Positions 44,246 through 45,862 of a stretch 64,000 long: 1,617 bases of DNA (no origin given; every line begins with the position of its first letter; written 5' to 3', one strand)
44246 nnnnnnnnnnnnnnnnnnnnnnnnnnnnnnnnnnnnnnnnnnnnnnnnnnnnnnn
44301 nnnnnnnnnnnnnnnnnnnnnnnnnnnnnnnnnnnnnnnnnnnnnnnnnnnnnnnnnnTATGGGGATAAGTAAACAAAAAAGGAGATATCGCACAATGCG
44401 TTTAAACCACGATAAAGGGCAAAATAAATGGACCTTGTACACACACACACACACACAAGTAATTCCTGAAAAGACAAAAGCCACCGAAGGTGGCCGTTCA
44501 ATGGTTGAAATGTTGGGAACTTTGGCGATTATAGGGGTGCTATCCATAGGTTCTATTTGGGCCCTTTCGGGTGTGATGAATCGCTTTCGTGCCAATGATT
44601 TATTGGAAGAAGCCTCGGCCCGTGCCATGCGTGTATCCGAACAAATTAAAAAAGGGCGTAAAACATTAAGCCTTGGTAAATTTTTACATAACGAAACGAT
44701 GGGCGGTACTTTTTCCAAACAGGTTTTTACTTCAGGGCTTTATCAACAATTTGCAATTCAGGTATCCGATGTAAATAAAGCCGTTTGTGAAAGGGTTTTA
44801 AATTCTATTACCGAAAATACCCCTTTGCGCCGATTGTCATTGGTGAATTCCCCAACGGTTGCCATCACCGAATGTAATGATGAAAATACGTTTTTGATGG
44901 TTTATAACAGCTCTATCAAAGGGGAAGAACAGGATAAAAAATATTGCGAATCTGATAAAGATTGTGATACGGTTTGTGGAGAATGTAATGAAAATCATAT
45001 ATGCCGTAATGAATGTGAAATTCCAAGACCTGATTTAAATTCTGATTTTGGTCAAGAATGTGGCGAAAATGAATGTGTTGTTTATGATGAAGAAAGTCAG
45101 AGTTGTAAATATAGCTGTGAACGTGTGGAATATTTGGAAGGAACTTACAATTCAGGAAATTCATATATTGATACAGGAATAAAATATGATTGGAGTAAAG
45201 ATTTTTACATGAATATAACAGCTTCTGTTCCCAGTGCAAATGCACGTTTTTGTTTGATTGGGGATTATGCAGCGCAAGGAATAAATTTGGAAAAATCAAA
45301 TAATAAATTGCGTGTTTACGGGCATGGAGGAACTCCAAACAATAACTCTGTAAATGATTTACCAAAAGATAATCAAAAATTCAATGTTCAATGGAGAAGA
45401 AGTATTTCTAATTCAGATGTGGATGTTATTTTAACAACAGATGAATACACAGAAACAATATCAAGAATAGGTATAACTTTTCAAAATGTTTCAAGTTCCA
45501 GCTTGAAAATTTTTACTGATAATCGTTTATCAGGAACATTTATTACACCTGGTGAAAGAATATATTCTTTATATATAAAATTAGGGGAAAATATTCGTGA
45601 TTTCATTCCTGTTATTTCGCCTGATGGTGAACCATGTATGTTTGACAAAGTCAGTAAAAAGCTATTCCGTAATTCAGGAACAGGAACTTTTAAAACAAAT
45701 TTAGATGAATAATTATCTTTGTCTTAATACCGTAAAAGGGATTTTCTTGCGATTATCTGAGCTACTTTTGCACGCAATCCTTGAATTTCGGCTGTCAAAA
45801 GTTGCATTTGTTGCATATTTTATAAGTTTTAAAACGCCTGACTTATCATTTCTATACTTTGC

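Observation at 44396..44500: (AC)9 microsatellite in frame within the prepilin leader of a Cys-rich pilin-like gene: candidate phase-variation switch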

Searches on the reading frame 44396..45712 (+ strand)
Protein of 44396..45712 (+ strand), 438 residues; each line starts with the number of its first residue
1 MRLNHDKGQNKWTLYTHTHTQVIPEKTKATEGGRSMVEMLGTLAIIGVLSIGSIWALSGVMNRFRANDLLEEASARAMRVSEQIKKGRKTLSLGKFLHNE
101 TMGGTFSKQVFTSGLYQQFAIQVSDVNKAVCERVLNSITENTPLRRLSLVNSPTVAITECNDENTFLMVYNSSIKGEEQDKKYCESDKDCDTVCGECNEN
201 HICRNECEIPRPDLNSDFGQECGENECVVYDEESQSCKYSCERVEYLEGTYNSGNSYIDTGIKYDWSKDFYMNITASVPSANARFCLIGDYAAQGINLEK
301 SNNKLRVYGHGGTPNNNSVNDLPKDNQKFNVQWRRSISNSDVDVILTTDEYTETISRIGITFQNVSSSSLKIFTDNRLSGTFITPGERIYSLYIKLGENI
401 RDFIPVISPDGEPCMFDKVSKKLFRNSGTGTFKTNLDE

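Call 10: search_protein_families(library=pfam, proteins=[window:44396-45712:+], max_evalue=1)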
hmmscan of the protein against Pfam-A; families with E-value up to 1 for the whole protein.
window:44396-45712:+ (438 aa): 1 family
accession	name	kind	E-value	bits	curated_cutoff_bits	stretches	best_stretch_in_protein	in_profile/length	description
PF02906.19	Fe_hyd_lg_C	-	0.0075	16.4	22.1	1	334-372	140-178/245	Iron only hydrogenase large subunit, C-terminal domain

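Call 11: search_protein_families(library=ncbifam, proteins=[window:44396-45712:+], max_evalue=1)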
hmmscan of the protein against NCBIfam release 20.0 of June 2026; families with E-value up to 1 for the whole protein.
window:44396-45712:+ (438 aa): 0 families

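Call 12: find_homologous_proteins(query=window:44396-45709:+, max_evalue=0.001)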
Query window:44396-45709:+ (438 aa): 389 proteins with E <= 0.001 among 3740 candidates; the best 120 are listed.
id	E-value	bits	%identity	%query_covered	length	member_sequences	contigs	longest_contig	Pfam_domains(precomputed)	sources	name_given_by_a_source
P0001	5.9e-298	1006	100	100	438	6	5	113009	-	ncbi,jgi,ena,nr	ncbi:MAG: hypothetical protein E7021_01165 [Alphaproteobacteria bacterium]|nr:hypothetical protein [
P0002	1.9e-169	582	64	100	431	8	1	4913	-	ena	-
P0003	5.2e-138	479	58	92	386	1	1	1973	-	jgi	jgi:hypothetical protein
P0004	2.4e-135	470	57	92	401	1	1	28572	-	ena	-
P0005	1.4e-117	411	54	92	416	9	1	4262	-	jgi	-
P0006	1.2e-116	408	52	93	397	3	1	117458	-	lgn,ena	-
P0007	1.1e-115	405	50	94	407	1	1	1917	-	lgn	-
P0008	3.8e-113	397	48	94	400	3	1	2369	-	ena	-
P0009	7.8e-112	392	47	94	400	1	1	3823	-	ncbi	-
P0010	7.5e-109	382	47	94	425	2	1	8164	-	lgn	-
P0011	2.4e-85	305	69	37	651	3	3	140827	-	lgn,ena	-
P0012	9.6e-69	250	39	92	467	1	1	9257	-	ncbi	-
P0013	1.1e-68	250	38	93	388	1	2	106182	-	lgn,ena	-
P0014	1.7e-66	243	40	93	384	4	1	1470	-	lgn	-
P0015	9.1e-66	241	41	93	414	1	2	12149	-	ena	-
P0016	3.7e-64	235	38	93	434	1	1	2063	-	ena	-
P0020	1.4e-60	223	38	91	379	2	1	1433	-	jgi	-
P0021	2.6e-60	223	38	91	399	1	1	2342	-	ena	-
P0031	3.2e-49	186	35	92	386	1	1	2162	-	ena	-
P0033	2.2e-44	170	33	92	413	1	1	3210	-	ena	-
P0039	1.9e-36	144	43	46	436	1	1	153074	PF00754.32,PF22633.4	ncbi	-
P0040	2.5e-36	144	32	93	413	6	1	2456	-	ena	-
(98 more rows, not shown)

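Call 15: find_encoding_contigs(protein=P0004, flank=3000, max_places=3)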
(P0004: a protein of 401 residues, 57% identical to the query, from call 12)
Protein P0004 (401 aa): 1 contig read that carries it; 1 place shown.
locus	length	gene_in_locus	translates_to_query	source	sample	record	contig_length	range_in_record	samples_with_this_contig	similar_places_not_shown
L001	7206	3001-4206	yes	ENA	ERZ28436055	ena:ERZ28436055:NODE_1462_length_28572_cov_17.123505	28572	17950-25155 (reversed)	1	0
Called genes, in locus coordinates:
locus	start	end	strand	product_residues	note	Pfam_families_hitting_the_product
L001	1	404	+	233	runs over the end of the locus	-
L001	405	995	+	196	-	PF00574:CLP_protease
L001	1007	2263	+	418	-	PF06689:zf-C4_ClpX, PF07724:AAA_2, PF00004:AAA, PF07728:AAA_5 (weak), PF10431:ClpB_D2-small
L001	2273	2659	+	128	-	-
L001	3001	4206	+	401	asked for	-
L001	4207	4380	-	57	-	-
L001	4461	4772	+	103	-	-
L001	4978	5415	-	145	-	PF01814:Hemerythrin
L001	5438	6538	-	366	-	PF01926:MMR_HSR1, PF02421:FeoB_N, PF06071:YchF-GTPase_C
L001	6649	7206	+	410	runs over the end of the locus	-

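Call 16: find_encoding_contigs(protein=P0002, flank=3000, max_places=3)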
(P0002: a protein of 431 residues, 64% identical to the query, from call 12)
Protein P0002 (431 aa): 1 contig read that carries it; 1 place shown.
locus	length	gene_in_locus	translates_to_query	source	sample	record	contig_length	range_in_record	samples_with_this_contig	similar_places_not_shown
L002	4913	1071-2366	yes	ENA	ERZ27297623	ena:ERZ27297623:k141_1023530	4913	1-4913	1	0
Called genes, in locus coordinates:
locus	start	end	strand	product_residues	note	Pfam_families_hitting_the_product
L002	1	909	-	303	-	?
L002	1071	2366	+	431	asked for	-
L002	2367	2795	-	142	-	-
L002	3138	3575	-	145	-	PF01814:Hemerythrin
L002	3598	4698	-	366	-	PF01926:MMR_HSR1, PF02421:FeoB_N, PF06071:YchF-GTPase_C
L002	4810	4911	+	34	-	?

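Call 19: list_cluster_members(proteins=[P0001, P0002, P0003, P0004, P0016, P0040, P0021, P0031, P0033, P0020])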
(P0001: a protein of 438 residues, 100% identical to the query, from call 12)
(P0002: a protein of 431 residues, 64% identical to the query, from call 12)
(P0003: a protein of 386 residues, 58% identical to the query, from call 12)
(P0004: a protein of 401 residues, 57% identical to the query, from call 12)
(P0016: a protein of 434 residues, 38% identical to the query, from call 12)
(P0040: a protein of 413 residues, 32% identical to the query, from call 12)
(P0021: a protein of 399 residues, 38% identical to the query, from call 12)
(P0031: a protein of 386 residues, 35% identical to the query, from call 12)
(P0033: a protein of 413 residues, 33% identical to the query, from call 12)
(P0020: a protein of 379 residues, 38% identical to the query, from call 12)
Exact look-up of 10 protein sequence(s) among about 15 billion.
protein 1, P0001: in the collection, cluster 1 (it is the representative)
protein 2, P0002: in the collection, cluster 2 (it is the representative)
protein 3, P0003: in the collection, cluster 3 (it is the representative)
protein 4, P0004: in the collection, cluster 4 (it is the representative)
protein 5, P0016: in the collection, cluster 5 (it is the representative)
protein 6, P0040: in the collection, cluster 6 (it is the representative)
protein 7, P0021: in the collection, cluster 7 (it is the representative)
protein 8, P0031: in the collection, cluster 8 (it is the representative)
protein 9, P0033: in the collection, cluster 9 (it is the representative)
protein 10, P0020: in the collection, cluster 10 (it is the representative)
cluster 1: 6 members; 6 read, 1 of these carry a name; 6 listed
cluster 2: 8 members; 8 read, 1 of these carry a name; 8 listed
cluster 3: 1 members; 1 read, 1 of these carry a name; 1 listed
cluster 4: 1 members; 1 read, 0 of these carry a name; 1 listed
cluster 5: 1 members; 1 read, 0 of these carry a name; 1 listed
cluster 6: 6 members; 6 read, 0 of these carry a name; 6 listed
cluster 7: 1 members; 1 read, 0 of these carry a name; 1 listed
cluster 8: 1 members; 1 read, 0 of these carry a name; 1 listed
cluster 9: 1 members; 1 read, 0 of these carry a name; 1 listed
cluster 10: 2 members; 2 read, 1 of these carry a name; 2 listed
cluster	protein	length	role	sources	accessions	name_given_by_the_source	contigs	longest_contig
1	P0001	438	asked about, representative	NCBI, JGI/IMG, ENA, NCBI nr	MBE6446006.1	MAG: hypothetical protein E7021_01165 [Alphaproteobacteria bacterium] | hypothetical protein [Alphaproteobacteria bacterium]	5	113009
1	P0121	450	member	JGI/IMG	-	-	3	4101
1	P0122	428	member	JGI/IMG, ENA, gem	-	-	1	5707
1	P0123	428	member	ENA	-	-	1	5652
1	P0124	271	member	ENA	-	-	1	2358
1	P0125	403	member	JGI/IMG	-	-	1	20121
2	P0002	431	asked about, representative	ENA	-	-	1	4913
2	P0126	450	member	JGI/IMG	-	hypothetical protein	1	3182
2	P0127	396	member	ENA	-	-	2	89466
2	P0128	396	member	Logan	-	-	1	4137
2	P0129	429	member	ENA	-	-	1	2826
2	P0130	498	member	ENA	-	-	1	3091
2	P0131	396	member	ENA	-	-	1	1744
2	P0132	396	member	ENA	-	-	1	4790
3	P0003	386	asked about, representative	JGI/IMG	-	hypothetical protein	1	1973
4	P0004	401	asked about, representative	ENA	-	-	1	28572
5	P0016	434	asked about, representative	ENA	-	-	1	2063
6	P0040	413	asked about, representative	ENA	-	-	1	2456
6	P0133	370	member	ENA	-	-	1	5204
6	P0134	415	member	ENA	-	-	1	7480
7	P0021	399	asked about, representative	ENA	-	-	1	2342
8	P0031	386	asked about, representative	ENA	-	-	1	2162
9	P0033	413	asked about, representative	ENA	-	-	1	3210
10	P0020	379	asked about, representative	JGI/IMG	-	-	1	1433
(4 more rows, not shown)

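Call 24: find_encoding_contigs(protein=P0125, flank=1500, max_places=3)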
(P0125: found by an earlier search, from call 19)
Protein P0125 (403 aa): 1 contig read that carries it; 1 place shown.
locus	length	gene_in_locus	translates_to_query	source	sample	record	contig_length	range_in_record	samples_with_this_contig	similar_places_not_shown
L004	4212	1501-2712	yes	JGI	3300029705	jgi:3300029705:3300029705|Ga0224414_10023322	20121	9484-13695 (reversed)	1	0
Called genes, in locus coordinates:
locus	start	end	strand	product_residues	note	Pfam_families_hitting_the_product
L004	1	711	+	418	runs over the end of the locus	PF00675:Peptidase_M16, PF05193:Peptidase_M16_C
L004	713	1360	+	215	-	PF01351:RNase_HII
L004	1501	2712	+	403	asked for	-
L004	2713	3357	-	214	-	-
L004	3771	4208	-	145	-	PF01814:Hemerythrin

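Call 25: find_encoding_contigs(protein=P0122, flank=1500, max_places=3)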
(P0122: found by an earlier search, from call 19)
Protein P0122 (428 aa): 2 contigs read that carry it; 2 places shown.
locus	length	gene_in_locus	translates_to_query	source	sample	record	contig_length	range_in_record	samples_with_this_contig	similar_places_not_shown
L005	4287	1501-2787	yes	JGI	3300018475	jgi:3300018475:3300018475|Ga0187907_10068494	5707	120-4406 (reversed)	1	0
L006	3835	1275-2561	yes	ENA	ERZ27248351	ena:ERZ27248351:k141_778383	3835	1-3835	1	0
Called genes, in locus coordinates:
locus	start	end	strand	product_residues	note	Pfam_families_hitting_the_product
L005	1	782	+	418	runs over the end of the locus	PF00675:Peptidase_M16, PF05193:Peptidase_M16_C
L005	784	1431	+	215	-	PF01351:RNase_HII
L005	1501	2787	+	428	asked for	-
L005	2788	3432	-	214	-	-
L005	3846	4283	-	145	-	PF01814:Hemerythrin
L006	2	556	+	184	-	?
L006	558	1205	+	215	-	PF01351:RNase_HII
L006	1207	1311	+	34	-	-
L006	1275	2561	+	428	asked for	-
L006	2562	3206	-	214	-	-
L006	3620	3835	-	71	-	?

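Call 33: find_encoding_contigs(protein=P0133, flank=1200, max_places=3)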
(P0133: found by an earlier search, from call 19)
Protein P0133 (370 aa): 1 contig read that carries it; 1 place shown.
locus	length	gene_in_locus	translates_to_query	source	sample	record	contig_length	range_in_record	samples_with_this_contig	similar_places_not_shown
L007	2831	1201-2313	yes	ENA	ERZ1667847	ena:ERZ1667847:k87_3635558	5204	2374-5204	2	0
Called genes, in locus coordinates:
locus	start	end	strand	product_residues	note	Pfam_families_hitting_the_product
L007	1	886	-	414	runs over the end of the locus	PF03349:Toluene_X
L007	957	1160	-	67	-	-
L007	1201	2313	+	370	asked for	-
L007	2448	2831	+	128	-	?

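Call 34: find_encoding_contigs(protein=P0134, flank=1200, max_places=3)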
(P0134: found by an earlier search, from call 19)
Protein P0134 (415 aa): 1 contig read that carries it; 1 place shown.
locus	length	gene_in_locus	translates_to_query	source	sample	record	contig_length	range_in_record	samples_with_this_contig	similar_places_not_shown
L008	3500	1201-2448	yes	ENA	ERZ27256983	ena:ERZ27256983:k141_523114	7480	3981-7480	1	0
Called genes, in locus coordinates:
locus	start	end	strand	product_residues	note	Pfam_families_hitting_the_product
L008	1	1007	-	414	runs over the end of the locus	PF03349:Toluene_X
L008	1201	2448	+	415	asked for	-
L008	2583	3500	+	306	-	?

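Call 35: find_encoding_contigs(protein=P0127, flank=1200, max_places=4)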
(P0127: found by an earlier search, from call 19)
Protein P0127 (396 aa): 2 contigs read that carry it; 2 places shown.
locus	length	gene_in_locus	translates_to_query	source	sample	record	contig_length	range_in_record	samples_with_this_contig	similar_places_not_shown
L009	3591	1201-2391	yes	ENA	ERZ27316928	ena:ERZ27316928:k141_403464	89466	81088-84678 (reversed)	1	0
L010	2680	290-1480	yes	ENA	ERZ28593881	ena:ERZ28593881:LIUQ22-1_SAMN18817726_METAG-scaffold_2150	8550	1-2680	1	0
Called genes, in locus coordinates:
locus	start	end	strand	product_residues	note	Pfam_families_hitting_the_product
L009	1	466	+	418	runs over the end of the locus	PF06689:zf-C4_ClpX, PF05496:RuvB_N (faint), PF07724:AAA_2, PF00004:AAA, PF07728:AAA_5 (weak), PF10431:ClpB_D2-small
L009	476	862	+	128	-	-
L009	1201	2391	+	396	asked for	-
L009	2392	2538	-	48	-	-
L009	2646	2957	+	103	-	-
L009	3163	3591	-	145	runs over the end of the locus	PF01814:Hemerythrin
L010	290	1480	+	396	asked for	-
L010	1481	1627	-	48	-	-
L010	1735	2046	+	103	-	-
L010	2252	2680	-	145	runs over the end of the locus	PF01814:Hemerythrin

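Call 36: find_encoding_contigs(protein=P0039, flank=1200, max_places=3)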
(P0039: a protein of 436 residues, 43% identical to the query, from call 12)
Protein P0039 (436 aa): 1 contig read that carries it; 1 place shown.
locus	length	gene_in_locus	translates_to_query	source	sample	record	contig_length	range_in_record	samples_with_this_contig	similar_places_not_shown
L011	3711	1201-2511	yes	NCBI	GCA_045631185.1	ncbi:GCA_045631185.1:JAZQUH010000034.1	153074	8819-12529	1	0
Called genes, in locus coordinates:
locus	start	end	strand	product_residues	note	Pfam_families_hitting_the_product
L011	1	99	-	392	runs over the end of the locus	-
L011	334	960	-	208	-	-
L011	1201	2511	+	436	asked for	PF00754:F5_F8_type_C, PF22633:F5_F8_type_C_2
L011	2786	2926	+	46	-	-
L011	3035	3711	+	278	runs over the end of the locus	PF01148:CTP_transf_1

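Call 48: predict_structure(alignment_id=A1)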
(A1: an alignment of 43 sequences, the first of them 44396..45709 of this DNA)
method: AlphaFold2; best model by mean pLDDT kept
length: 438 residues; sequences in the alignment: 43
mean_pLDDT: 78.1   pTM: 0.64
mean pLDDT of the five models: 78.1, 76.7, 75.6, 75.5, 71.5
residues with pLDDT >= 90: 132; 70-90: 188; 50-70: 75; < 50: 43
segments of 3 or more residues with pLDDT < 50: 1-35, 38-40
pLDDT, mean of each block of 10 residues (from residue 1): 40 44 41 47 50 71 92 93 88 87 92 87 95 90 90 89 94 72 80 86 85 69 88 88 92 84 81 83 75 71 75 57 70 74 76 67 71 69 69 90 96 96 93 91
secondary structure, 60 per line:
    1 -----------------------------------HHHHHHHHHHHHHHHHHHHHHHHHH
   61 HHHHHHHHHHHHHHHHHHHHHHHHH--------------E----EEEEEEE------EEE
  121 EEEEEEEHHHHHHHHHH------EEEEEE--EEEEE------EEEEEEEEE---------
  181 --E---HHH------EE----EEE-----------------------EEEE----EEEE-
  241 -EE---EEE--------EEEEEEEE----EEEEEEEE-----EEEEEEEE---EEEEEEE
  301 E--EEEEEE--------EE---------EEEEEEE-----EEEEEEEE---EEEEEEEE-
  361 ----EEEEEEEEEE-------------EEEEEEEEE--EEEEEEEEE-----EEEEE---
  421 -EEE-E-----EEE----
elements in order: H36-85 E105-111 E118-127 H128-137 E144-149 E152-156 E163-171 E202-204 E228-231 E236-239 E247-249 E258-265 E270-277 E283-290 E294-301 E304-309 E329-335 E341-348 E352-359 E365-374 E388-396 E399-407 E413-417 E422-424 E432-434
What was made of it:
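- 44396..44494 (+): The 33-codon prepilin-type leader, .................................. The Gly-1 codon is at 44492-94. The AF2 model is disordered over residues 1-35 (call 48).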

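Call 50: fold_search(model_id=the predicted structure, library=pdb)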
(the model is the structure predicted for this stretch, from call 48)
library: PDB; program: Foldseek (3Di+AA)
matches with E <= 10: 1211; with E <= 0.001: 84
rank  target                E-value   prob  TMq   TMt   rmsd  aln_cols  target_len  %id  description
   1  2h0b_C                6.8e-06  1.00  0.25  0.51   5.2       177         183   16  Crystal Structure of the second LNS/LG domain from Neurexin 1 alpha (released 2006-06-20)
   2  6pnq_A                8.4e-06  1.00  0.25  0.50   5.3       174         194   13  Crystal structure of the SS2A splice insert-containing neurexin-1 LNS2 domain in complex with neurexophilin-1 (released 2019-10-09)
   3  2h0b_D                1.3e-05  1.00  0.25  0.51   5.2       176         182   15  Crystal Structure of the second LNS/LG domain from Neurexin 1 alpha (released 2006-06-20)
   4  6pnp_A                1.7e-05  1.00  0.24  0.47   5.7       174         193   15  Crystal structure of the splice insert-free neurexin-1 LNS2 domain in complex with neurexophilin-1 (released 2019-10-09)
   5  3b3q_E                1.9e-05  1.00  0.25  0.50   7.9       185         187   15  Crystal structure of a synaptic adhesion complex (released 2008-01-15)
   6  8g7z_C                2.3e-05  1.00  0.24  0.51   5.5       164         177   16  Cryo-EM structure of full length Neuroligin-2 from Mouse bound to two Neurexin-1 Beta conformation one (released 2025-05-14)
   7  2r1d_F                2.8e-05  1.00  0.24  0.50   8.1       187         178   16  Crystal structure of rat neurexin 1beta in the Ca2+ containing form (released 2008-04-01)
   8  2h0b_A                3.3e-05  1.00  0.26  0.55   4.6       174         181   16  Crystal Structure of the second LNS/LG domain from Neurexin 1 alpha (released 2006-06-20)
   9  3vkf_C                3.7e-05  1.00  0.24  0.50   5.4       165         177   16  Crystal Structure of Neurexin 1beta/Neuroligin 1 complex (released 2012-08-01)
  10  5z8y_B                3.7e-05  1.00  0.24  0.50   8.3       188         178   16  Crystal structure of human LRRTM2 in complex with Neurexin 1beta (released 2018-10-10)
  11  1c4r_A                3.9e-05  1.00  0.24  0.50   5.5       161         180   17  THE STRUCTURE OF THE LIGAND-BINDING DOMAIN OF NEUREXIN 1BETA: REGULATION OF LNS DOMAIN FUNCTION BY ALTERNATIVE SPLICIN (released 2000-10-04)
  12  1c4r_B                4.3e-05  1.00  0.24  0.51   5.3       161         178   17  THE STRUCTURE OF THE LIGAND-BINDING DOMAIN OF NEUREXIN 1BETA: REGULATION OF LNS DOMAIN FUNCTION BY ALTERNATIVE SPLICIN (released 2000-10-04)
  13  1c4r_E                5.1e-05  1.00  0.25  0.50   5.3       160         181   17  THE STRUCTURE OF THE LIGAND-BINDING DOMAIN OF NEUREXIN 1BETA: REGULATION OF LNS DOMAIN FUNCTION BY ALTERNATIVE SPLICIN (released 2000-10-04)
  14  1c4r_F                5.4e-05  1.00  0.23  0.48   6.0       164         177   17  THE STRUCTURE OF THE LIGAND-BINDING DOMAIN OF NEUREXIN 1BETA: REGULATION OF LNS DOMAIN FUNCTION BY ALTERNATIVE SPLICIN (released 2000-10-04)
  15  1c4r_G                6.3e-05  1.00  0.25  0.50   5.5       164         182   16  THE STRUCTURE OF THE LIGAND-BINDING DOMAIN OF NEUREXIN 1BETA: REGULATION OF LNS DOMAIN FUNCTION BY ALTERNATIVE SPLICIN (released 2000-10-04)
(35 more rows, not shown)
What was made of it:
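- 45182..45712 (+): C-terminal beta-sandwich module of the ConA/LamG (LNS) lectin type, residues 263-438 plus the stop codon. Residues 263-395 (45182-45580) form a hypervariable core between conserved flanks. Foldseek matches to neurexin LNS, agrin G2, pentraxin and legume lectins at E 7e-6 to 3e-4 (call 50).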

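Call 60: find_encoding_contigs(protein=P0001, flank=1500, max_places=8)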
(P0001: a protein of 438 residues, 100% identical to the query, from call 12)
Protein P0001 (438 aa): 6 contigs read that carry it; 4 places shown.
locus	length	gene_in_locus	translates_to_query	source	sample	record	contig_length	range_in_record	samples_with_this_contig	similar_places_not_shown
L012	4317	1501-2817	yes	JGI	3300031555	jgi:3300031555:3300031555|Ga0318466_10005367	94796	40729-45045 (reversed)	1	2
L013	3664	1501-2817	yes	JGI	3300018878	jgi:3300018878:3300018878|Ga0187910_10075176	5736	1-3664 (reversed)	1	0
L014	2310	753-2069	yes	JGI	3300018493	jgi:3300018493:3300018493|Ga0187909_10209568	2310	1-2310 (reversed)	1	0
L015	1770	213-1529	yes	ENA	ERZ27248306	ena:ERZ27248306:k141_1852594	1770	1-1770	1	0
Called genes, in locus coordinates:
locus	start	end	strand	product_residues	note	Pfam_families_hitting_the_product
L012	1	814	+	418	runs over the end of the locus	PF00675:Peptidase_M16, PF05193:Peptidase_M16_C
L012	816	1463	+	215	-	PF01351:RNase_HII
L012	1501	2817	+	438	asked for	-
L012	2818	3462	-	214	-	-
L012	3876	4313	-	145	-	PF01814:Hemerythrin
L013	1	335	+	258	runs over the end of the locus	PF00675:Peptidase_M16, PF05193:Peptidase_M16_C (weak)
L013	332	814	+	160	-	PF05193:Peptidase_M16_C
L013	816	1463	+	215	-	PF01351:RNase_HII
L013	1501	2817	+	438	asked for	-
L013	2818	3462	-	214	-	-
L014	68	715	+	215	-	PF01351:RNase_HII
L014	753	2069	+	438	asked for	-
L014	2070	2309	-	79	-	?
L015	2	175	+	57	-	?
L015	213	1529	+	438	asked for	-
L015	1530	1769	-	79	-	?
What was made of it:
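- On and off alleles alternate among samples with consecutive project numbers (calls 24, 25, 60).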

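Call 63: find_encoding_contigs(protein=P0021, flank=600, max_places=2)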
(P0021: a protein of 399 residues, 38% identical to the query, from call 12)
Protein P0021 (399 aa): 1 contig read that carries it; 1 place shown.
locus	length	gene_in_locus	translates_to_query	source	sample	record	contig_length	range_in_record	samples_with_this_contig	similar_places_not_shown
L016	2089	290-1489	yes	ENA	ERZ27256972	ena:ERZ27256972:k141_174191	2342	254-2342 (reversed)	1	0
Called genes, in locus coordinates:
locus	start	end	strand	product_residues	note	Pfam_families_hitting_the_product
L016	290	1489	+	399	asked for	-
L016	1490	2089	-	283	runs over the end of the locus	?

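Call 64: find_encoding_contigs(protein=P0031, flank=600, max_places=2)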
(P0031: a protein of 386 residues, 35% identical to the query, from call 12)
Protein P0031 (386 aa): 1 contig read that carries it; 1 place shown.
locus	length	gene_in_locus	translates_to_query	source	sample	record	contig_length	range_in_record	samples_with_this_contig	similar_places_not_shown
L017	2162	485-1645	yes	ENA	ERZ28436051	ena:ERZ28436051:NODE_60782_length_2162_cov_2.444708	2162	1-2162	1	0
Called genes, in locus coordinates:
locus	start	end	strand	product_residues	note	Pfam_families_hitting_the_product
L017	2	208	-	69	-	?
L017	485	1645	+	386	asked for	-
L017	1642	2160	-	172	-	?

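Call 65: find_encoding_contigs(protein=P0033, flank=600, max_places=2)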
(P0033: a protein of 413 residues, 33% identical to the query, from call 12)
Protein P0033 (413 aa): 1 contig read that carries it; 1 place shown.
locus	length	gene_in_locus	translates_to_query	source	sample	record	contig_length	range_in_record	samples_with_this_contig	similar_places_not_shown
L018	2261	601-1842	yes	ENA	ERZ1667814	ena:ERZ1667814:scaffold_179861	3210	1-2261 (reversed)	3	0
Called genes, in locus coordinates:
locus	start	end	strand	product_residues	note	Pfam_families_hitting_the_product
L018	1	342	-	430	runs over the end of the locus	?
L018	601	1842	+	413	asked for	-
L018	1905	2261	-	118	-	?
